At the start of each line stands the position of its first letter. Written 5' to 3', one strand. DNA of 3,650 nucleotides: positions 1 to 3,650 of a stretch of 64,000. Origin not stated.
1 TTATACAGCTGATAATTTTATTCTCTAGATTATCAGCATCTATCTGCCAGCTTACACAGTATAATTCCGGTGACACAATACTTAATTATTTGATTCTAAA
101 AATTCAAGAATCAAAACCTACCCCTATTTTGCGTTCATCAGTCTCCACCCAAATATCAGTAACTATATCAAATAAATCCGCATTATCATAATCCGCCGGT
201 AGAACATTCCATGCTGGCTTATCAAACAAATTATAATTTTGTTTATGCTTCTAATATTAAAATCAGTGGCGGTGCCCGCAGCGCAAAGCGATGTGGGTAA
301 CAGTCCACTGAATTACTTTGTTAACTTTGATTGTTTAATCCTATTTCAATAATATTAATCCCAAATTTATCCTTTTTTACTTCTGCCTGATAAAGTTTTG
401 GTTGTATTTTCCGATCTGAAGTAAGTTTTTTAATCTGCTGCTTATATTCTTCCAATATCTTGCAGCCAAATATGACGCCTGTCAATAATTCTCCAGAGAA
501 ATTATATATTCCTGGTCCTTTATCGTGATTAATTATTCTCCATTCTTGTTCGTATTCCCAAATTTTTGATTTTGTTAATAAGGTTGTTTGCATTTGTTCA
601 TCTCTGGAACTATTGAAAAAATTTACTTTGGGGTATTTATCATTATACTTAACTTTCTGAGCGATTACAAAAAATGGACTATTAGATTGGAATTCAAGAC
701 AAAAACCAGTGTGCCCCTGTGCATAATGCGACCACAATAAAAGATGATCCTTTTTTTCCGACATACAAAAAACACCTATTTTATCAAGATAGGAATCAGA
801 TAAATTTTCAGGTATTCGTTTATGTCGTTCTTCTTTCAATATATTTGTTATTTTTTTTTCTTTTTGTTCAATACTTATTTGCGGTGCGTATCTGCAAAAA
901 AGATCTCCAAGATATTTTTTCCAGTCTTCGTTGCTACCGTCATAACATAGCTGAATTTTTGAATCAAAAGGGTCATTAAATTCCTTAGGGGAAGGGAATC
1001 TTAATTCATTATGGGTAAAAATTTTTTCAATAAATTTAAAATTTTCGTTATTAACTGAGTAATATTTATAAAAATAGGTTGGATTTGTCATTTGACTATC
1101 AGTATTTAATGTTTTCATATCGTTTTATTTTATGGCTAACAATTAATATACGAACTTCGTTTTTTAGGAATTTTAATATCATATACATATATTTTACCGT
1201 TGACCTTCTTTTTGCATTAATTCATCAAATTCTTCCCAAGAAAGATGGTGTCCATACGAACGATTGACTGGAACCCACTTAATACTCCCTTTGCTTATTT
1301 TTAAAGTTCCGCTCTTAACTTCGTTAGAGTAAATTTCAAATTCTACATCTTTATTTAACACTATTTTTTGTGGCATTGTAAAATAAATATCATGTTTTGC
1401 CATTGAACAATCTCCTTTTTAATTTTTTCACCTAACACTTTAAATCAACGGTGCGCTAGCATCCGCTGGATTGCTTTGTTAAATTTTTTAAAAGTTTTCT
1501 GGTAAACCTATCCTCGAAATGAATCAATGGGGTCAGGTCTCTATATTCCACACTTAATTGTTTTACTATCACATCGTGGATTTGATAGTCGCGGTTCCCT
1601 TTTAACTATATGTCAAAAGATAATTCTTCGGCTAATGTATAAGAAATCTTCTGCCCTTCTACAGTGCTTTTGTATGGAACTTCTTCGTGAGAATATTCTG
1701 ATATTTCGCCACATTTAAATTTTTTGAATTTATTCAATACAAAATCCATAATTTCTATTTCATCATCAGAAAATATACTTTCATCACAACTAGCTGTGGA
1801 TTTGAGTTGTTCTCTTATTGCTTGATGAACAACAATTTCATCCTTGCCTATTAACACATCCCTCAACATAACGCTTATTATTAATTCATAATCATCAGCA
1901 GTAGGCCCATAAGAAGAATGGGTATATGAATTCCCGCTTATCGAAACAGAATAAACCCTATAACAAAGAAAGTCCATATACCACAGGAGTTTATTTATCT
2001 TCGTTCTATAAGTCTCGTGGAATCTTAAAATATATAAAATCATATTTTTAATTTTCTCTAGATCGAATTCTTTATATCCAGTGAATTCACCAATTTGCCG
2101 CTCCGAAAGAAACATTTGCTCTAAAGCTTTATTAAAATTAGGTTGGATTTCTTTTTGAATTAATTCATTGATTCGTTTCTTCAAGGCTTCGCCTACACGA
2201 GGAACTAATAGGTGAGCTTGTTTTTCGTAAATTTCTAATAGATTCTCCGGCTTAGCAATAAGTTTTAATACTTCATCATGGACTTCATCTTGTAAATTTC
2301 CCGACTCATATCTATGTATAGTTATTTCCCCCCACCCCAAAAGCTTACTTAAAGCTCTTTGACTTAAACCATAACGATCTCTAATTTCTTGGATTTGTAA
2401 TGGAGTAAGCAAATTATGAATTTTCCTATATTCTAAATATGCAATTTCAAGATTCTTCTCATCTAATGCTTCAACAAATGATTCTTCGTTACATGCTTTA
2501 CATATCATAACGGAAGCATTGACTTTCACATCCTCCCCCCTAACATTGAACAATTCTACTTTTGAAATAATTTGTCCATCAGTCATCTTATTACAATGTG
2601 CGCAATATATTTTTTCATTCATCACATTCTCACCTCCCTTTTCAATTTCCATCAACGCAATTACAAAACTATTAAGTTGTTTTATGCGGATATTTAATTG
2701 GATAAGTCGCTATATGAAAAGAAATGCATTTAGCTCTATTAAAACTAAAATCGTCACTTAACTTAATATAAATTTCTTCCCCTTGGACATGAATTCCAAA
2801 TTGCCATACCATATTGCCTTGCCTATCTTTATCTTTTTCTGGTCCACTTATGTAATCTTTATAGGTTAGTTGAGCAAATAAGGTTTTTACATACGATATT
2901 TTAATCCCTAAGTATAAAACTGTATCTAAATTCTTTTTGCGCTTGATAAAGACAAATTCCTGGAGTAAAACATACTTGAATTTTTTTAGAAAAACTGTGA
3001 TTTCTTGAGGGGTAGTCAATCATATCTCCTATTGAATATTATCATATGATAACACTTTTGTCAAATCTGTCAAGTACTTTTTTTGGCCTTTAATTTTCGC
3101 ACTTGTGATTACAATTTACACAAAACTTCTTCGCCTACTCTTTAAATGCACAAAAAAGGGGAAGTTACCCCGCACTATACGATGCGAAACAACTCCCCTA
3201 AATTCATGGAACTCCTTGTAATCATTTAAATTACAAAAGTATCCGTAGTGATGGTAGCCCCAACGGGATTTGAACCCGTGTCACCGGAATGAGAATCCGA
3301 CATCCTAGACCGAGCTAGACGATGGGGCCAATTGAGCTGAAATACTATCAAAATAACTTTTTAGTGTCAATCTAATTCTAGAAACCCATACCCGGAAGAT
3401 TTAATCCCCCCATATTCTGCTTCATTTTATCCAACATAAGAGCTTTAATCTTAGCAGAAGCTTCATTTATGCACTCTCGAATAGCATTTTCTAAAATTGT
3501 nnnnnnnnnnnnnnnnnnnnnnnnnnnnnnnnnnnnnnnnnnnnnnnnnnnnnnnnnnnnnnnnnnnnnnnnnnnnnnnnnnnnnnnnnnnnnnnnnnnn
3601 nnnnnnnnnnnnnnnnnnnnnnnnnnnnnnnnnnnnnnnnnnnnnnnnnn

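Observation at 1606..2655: Unusual antitoxin architecture: MqsA-type zinc-ribbon/HTH N-terminus fused to a Panacea (DUF4065) domain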

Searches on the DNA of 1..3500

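Call 67: search_rna_families(source=window, start=1, end=3500, threshold=evalue, max_evalue=0.1)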
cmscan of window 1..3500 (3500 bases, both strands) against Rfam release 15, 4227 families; matches with E-value up to 0.1: 1.
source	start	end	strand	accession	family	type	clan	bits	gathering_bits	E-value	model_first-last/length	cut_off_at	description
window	3255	3329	-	RF00005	tRNA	Gene; tRNA;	CL00001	56.7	29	8e-11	1-71/71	no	tRNA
